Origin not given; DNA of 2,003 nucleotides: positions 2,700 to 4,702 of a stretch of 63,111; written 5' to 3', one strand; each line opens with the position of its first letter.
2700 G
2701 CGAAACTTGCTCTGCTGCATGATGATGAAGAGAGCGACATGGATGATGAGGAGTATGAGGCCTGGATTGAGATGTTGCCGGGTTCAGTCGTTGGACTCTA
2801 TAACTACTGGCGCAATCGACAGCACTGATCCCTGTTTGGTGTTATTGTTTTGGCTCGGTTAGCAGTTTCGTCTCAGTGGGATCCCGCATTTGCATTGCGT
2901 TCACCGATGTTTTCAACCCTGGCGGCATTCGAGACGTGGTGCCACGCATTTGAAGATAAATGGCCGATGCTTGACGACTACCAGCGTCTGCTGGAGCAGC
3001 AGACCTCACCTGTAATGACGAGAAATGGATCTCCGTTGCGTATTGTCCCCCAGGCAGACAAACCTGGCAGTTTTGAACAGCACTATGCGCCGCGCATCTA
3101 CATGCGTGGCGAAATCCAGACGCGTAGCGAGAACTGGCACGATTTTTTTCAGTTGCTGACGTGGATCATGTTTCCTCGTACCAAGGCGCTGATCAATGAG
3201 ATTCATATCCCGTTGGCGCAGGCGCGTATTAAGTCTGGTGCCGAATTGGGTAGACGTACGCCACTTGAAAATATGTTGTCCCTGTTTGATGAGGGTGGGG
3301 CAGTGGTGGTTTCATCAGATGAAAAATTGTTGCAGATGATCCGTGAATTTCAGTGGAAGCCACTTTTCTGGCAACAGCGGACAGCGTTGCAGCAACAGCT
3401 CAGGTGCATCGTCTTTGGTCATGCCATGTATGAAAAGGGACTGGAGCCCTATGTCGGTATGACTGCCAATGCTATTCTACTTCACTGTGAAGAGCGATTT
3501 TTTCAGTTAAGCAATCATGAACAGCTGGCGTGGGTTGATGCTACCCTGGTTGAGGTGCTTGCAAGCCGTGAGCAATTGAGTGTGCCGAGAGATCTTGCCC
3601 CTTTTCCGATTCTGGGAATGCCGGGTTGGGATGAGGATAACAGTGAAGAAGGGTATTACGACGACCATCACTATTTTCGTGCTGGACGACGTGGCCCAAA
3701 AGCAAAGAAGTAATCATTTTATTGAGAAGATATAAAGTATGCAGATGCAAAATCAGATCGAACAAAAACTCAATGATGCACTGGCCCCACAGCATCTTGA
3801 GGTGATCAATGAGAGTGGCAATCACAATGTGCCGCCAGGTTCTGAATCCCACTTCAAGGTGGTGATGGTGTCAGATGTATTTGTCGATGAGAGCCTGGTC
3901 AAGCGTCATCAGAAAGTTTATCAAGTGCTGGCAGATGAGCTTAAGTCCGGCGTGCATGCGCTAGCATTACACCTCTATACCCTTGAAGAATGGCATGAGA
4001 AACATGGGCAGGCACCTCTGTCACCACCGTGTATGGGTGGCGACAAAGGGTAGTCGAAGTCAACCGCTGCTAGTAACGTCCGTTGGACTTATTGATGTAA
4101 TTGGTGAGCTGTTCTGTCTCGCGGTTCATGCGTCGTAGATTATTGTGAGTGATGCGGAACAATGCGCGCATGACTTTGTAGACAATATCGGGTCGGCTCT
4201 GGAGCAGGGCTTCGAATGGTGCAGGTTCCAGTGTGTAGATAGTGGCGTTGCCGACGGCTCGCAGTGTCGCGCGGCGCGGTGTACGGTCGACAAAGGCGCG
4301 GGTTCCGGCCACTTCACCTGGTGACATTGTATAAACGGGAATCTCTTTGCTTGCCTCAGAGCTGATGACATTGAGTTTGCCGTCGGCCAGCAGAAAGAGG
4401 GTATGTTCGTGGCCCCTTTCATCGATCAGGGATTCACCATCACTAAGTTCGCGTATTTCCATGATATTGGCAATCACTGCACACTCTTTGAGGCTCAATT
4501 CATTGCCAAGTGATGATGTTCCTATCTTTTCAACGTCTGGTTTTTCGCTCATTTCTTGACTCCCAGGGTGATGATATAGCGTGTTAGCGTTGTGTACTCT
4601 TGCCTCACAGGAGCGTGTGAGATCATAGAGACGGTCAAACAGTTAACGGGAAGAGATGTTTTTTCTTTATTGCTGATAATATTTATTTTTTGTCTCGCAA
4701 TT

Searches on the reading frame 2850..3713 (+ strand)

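Call 3: search_protein_families(library=pfam, proteins=[window:2850-3713:+], max_evalue=0.01)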
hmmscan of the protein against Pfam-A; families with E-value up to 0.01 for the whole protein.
window:2850-3713:+ (287 aa): 1 family
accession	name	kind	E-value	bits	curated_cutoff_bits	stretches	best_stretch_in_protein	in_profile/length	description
PF11227.13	DUF3025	-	1.5e-66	224.6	25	1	63-280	1-213/213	Protein of unknown function (DUF3025)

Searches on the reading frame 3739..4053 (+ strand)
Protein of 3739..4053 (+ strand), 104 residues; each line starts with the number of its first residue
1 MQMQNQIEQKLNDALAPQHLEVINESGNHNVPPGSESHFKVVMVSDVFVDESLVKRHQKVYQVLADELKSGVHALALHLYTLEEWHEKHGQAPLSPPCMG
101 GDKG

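Call 3: search_protein_families(library=pfam, proteins=[window:3739-4053:+], max_evalue=0.01)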
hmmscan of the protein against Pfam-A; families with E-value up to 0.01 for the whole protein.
window:3739-4053:+ (104 aa): 1 family
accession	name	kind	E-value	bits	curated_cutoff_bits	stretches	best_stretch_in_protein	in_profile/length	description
PF01722.23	BolA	-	9.2e-28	96.8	25.7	1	11-84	1-76/76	BolA-like protein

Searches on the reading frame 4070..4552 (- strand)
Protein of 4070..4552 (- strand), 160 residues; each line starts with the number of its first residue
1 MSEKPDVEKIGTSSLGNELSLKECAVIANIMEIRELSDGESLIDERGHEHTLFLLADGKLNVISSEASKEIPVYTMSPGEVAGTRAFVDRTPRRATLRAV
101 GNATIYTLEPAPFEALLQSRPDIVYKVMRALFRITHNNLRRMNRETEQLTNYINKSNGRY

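Call 3: search_protein_families(library=pfam, proteins=[window:4070-4552:-], max_evalue=0.01)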
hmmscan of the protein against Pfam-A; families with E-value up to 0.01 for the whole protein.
window:4070-4552:- (160 aa): 1 family
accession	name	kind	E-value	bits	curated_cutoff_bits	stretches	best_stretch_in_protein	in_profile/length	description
PF00027.35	cNMP_binding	-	2.1e-12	47.3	27.5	1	34-119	2-88/89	Cyclic nucleotide-binding domain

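Call 4: search_protein_families(library=ncbifam, proteins=[window:4070-4552:-], max_evalue=0.01)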
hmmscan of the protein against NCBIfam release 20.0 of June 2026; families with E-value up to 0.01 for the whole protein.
window:4070-4552:- (160 aa): 4 families
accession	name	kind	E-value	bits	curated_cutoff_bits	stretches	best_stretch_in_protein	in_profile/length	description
NF041163.2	encap_f2b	equivalog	5.8e-08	32.3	400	1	25-147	89-209/450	family 2B encapsulin nanocompartment shell protein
NF058543.1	ActPatMycb56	equivalog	1e-06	27.9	460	1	22-130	10-117/317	acetyltransferase Pat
TIGR03896.1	cyc_nuc_ocin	subfamily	4.2e-06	26.4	161.05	1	25-131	155-262/317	bacteriocin-type transport-associated protein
NF008732.0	PRK11753.1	equivalog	6.7e-06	25.7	266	1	31-142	23-136/214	cAMP-activated global transcriptional regulator CRP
